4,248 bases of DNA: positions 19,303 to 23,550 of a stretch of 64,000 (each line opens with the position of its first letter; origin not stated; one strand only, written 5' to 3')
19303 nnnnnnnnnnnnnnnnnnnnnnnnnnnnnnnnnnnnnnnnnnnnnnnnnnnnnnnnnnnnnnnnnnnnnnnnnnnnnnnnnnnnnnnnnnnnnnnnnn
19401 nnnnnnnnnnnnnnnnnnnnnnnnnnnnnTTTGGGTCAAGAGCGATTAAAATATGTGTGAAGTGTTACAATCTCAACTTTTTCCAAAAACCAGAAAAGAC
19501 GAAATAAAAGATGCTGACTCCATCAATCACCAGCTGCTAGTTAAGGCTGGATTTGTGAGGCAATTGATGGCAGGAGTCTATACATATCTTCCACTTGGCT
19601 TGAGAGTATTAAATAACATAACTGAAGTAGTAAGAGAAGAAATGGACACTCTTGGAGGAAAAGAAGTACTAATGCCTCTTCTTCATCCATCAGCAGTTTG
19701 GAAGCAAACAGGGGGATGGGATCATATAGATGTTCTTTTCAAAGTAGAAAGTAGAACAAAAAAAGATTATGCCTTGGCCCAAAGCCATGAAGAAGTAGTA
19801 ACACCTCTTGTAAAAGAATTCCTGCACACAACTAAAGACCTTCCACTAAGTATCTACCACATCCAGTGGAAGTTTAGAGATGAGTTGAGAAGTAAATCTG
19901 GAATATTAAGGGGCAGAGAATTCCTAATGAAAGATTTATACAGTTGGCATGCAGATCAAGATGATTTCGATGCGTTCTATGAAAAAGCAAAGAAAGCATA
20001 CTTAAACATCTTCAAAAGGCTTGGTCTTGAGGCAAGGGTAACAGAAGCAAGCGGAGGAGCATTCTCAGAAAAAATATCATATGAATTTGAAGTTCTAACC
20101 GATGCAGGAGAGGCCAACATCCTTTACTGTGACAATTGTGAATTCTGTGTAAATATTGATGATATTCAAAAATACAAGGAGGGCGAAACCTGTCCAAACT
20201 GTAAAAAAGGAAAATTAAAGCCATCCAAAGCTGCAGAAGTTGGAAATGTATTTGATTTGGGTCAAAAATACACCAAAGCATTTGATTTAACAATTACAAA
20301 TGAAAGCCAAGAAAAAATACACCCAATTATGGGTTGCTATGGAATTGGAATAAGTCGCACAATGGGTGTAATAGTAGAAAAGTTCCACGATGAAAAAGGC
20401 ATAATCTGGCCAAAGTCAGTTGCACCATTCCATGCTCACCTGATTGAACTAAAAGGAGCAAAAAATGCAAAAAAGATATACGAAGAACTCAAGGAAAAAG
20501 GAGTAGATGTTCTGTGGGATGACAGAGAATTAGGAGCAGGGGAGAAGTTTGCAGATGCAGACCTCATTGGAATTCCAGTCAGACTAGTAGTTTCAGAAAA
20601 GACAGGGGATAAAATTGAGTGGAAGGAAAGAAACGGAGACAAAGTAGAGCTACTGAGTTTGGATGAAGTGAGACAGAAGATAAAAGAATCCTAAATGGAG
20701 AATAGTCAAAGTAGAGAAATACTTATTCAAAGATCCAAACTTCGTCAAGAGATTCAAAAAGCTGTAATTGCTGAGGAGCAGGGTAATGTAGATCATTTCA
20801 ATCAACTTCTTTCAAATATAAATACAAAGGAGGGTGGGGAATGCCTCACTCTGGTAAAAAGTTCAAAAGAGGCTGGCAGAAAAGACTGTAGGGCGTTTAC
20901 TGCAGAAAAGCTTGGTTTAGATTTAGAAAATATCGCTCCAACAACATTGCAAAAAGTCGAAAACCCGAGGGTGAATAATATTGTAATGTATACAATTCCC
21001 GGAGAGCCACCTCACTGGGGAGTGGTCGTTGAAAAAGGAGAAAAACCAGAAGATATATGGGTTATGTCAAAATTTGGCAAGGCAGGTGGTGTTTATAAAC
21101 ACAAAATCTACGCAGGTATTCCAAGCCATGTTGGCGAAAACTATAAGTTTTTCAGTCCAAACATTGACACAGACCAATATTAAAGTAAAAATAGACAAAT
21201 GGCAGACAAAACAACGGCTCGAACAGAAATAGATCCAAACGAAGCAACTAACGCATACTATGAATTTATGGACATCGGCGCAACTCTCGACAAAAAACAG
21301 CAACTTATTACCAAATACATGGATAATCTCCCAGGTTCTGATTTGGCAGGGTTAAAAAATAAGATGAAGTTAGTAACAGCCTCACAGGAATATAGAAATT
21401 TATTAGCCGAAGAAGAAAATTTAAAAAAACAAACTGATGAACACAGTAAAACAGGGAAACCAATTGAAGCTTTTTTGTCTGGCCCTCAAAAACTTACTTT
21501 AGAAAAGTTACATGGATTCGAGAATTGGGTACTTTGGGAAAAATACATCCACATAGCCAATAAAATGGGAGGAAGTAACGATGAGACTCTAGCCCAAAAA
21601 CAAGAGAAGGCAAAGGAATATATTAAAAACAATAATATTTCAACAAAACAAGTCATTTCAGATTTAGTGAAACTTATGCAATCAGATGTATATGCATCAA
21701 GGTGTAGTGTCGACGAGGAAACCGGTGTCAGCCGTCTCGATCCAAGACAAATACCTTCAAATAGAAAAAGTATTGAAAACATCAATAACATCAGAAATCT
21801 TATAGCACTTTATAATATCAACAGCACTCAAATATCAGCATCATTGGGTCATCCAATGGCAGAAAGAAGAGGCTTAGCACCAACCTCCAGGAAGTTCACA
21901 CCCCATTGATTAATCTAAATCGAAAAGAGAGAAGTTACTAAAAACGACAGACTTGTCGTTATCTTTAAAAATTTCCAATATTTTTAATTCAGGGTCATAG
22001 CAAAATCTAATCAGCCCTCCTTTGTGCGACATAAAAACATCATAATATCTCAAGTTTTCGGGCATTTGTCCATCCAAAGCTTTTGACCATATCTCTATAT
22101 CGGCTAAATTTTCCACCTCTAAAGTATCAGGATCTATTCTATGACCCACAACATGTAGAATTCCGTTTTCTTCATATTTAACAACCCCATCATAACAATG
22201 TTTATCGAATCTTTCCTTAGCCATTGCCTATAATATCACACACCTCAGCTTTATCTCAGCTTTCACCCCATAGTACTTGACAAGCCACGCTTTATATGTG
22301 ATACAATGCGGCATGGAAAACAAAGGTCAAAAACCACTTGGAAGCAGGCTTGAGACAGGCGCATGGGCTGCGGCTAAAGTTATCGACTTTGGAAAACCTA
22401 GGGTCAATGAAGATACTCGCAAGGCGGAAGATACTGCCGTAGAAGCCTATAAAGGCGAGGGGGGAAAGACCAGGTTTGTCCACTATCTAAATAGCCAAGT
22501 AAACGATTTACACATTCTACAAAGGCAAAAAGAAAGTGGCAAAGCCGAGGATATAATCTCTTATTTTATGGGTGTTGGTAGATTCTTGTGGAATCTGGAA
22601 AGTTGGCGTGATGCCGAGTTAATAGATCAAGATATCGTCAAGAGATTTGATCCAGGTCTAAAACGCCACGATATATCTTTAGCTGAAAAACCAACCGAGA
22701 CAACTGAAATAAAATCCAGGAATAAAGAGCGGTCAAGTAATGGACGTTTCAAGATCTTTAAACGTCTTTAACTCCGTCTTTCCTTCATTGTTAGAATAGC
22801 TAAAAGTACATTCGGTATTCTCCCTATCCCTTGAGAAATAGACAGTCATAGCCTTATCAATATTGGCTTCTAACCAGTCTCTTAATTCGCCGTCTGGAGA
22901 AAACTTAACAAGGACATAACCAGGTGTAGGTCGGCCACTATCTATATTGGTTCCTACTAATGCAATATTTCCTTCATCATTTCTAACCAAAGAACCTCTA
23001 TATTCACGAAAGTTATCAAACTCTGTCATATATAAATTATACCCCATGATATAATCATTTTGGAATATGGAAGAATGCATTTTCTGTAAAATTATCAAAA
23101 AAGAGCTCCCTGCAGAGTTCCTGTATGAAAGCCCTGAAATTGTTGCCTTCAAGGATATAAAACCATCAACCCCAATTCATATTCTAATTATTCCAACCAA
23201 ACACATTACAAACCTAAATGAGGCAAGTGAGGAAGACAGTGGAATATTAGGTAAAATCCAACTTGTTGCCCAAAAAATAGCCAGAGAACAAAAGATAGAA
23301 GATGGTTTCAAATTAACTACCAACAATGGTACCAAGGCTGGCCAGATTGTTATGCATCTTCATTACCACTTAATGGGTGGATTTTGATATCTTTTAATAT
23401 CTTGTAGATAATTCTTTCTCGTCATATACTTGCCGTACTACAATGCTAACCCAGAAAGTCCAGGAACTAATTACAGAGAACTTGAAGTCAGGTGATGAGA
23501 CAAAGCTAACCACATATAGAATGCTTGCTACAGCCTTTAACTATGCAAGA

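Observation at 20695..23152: Cluster of five unrecognisable genes with alternating orientation and locally elevated GC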

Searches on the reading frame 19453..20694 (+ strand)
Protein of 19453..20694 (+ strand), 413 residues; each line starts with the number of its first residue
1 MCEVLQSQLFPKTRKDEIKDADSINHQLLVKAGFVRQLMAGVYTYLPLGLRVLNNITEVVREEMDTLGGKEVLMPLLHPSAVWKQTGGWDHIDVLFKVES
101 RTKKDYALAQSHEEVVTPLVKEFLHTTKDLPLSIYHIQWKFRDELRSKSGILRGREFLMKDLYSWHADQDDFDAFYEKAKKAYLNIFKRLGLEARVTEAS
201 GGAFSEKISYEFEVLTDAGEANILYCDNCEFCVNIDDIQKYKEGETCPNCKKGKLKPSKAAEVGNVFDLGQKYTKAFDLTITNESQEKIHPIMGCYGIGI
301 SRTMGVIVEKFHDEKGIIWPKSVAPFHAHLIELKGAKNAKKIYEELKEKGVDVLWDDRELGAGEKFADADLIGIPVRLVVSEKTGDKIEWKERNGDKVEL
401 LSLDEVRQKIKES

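Call 3: search_protein_families(library=pfam, proteins=[window:19453-20694:+], max_evalue=1)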
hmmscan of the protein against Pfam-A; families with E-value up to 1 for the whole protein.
window:19453-20694:+ (413 aa): 7 families
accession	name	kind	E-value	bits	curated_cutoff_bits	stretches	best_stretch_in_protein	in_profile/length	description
PF00587.30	tRNA-synt_2b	-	6.5e-31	108.2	29.3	1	96-310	1-178/179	tRNA synthetase class II core domain (G, H, P, S and T)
PF03129.25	HGTP_anticodon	-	1.1e-14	54.8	21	1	337-412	16-93/94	Anticodon binding domain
PF00152.25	tRNA-synt_2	-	0.0048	16.4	25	1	51-184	23-141/308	tRNA synthetases class II (D, K and N)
PF01155.25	HypA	-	0.15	12.5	28.9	1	222-262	69-104/112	Hydrogenase/urease nickel incorporation, metallochaperone, hypA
PF14570.12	zf-RING_4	-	0.15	12.3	27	1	217-252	9-45/48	RING/Ubox like zinc-binding domain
PF13676.11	TIR_2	-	0.17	12.8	28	1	339-368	13-42/122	TIR domain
PF02829.19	3H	-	0.19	12.4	25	1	325-351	70-96/97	3H domain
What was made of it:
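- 19453..20694 (+): proS (class II prolyl-tRNA synthetase), the conserved left anchor of the slot. Pfam tRNA-synt_2b and HGTP_anticodon (call 3).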

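Call 14: find_related_loci(query=window:19453-20691:+, collection=genome_contigs, flank=10000)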
Query window:19453-20691:+ (413 aa) in genome_contigs; peptide patterns used: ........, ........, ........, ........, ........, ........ (x = any residue, [..] = any of these).
193 stretches matched a pattern; 152 encode a relative of the query (tblastn E <= 1e-3); the best 80 are kept; 80 distinct loci.
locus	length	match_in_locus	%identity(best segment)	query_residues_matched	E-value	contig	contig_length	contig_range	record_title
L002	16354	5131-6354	77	6-412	0e+0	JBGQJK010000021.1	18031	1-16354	MAG: Patescibacteria group bacterium isolate OBJ2_061818_070_25 k141_1243406_length_18031_cov_9.0000, whole genome shotg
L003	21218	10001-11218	72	7-412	0e+0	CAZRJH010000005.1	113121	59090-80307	MAG TPA_asm: uncultured Gammaproteobacteria bacterium isolate SRP342105_co1_321 genome assembly, contig: NODE_200_length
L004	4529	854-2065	75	6-410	0e+0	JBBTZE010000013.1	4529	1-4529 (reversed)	MAG: Patescibacteria group bacterium isolate H51-bin069_1 H51_bin069_1_000000000013, whole genome shotgun sequence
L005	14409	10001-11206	74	7-410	0e+0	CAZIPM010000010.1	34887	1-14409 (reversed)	MAG TPA_asm: uncultured Gammaproteobacteria bacterium isolate SRP050083_co2_604 genome assembly, contig: NODE_745_length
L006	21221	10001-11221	71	3-410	0e+0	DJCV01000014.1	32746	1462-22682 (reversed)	MAG TPA_asm: Candidatus Woesebacteria bacterium UBA5941 UBA5941_contig_358, whole genome shotgun sequence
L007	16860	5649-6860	71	7-410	0e+0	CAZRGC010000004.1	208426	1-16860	MAG TPA_asm: uncultured Gammaproteobacteria bacterium isolate SRP173033_co1_108 genome assembly, contig: NODE_50_length_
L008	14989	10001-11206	74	7-410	0e+0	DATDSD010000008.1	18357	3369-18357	MAG TPA_asm: Patescibacteria group bacterium isolate SMAG_U7994 k141_49681, whole genome shotgun sequence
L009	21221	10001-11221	72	4-410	0e+0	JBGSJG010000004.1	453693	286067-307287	MAG: Patescibacteria group bacterium isolate JTS-AC151 k141_3479868, whole genome shotgun sequence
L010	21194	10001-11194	72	7-406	0e+0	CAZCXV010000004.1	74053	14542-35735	MAG TPA_asm: uncultured Gammaproteobacteria bacterium isolate SRP062349_co2_267 genome assembly, contig: NODE_219_length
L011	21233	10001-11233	71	7-410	0e+0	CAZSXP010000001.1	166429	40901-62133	MAG TPA_asm: uncultured Gammaproteobacteria bacterium isolate SRP062349_co2_93 genome assembly, contig: NODE_41_length_1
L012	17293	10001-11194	73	7-406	0e+0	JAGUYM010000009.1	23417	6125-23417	MAG: Candidatus Woesebacteria bacterium isolate DeMMO6_63 c_000000013991, whole genome shotgun sequence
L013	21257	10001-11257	69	7-411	0e+0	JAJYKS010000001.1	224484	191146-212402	MAG: bacterium isolate DBS2-1.bin48 NODE_60_length_224484_cov_4.865045, whole genome shotgun sequence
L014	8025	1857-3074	69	7-406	0e+0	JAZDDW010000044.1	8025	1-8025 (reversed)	MAG: bacterium isolate MEGAHIT-group-0.11 k141_16613550, whole genome shotgun sequence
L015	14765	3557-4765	70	7-410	0e+0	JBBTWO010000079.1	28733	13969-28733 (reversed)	MAG: Patescibacteria group bacterium isolate H41-bin046_1 H41_bin046_1_000000000079, whole genome shotgun sequence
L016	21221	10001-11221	66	2-410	0e+0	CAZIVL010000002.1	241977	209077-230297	MAG TPA_asm: uncultured Gammaproteobacteria bacterium isolate SRP342105_co1_60 genome assembly, contig: NODE_42_length_2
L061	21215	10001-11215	54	6-410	9e-142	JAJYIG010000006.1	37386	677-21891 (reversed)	MAG: bacterium isolate DBS2-1.bin114 NODE_1847_length_37386_cov_3.978153, whole genome shotgun sequence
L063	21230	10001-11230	52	7-412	2e-141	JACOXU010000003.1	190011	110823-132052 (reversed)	MAG: Candidatus Levyibacteriota bacterium isolate NC_groundwater_161_Ag_S-0.1um_37_19 S4_GD2017_2_S1_scaffold_118, whole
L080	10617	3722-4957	49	4-410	3e-129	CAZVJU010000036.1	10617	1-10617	MAG TPA_asm: uncultured Gammaproteobacteria bacterium isolate SRP050083_co3_9 genome assembly, contig: NODE_5867_length_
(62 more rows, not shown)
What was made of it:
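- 19453..20694 (+): 80 relatives were found at 49-77% identity (call 14).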

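Call 99: search_protein_families(library=pfam, proteins=[L010:11299-11547:+, L010:11544-12134:+, L010:12097-12513:-], max_evalue=1)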
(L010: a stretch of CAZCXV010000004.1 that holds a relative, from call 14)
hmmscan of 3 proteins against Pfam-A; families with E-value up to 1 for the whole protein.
L010:11299-11547:+ (83 aa): 0 families

L010:11544-12134:+ (197 aa): 0 families

L010:12097-12513:- (139 aa): 1 family
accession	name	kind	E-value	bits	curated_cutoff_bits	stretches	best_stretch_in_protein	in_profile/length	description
PF20390.3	DUF6685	-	0.021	15.1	24.6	1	30-79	7-56/207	Family of unknown function (DUF6685)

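Call 119: search_protein_families(library=pfam, proteins=[L006:11254-12252:+, L003:11261-12976:-, L080:6115-6906:+, L080:6925-7290:+, L061:11246-11782:+, L063:11611-12534:+], max_evalue=0.01)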
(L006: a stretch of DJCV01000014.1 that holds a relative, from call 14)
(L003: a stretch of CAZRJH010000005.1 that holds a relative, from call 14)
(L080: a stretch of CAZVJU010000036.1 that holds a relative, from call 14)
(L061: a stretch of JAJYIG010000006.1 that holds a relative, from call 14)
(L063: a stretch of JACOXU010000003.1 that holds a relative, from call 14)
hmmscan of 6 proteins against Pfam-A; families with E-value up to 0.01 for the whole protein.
L006:11254-12252:+ (333 aa): 1 family
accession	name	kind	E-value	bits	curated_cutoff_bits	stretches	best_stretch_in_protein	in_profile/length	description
PF01933.23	CofD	-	1.9e-76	257.5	30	1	5-291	2-289/290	2-phospho-L-lactate transferase CofD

L003:11261-12976:- (572 aa): 4 families
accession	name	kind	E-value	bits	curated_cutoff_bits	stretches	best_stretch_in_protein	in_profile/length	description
PF01380.27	SIS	-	9.6e-39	132.6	25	2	429-521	1-92/131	SIS domain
PF13522.11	GATase_6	-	2.5e-16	60.3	27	1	60-180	8-121/130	Glutamine amidotransferase domain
PF13537.11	GATase_7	-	6.1e-11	42.9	25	1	81-193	12-121/123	Glutamine amidotransferase domain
PF13230.11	GATase_4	-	2e-05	24.1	23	1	58-133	67-141/272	Glutamine amidotransferases class-II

L080:6115-6906:+ (264 aa): 0 families

L080:6925-7290:+ (122 aa): 0 families

L061:11246-11782:+ (179 aa): 1 family
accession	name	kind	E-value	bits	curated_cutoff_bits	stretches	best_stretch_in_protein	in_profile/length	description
PF04008.19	Adenosine_kin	-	5.1e-71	237.9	25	1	24-178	1-154/154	Adenosine specific kinase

L063:11611-12534:+ (308 aa): 1 family
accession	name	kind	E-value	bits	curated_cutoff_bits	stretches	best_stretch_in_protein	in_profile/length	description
PF01368.27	DHH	-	0.0012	19.5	28.1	1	3-79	3-59/125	DHH family, N-terminal domain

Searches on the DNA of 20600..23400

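Call 26: search_rna_families(source=window, start=20600, end=23400, threshold=evalue, max_evalue=1)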
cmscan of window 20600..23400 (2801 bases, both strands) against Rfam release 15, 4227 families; matches with E-value up to 1: 0.
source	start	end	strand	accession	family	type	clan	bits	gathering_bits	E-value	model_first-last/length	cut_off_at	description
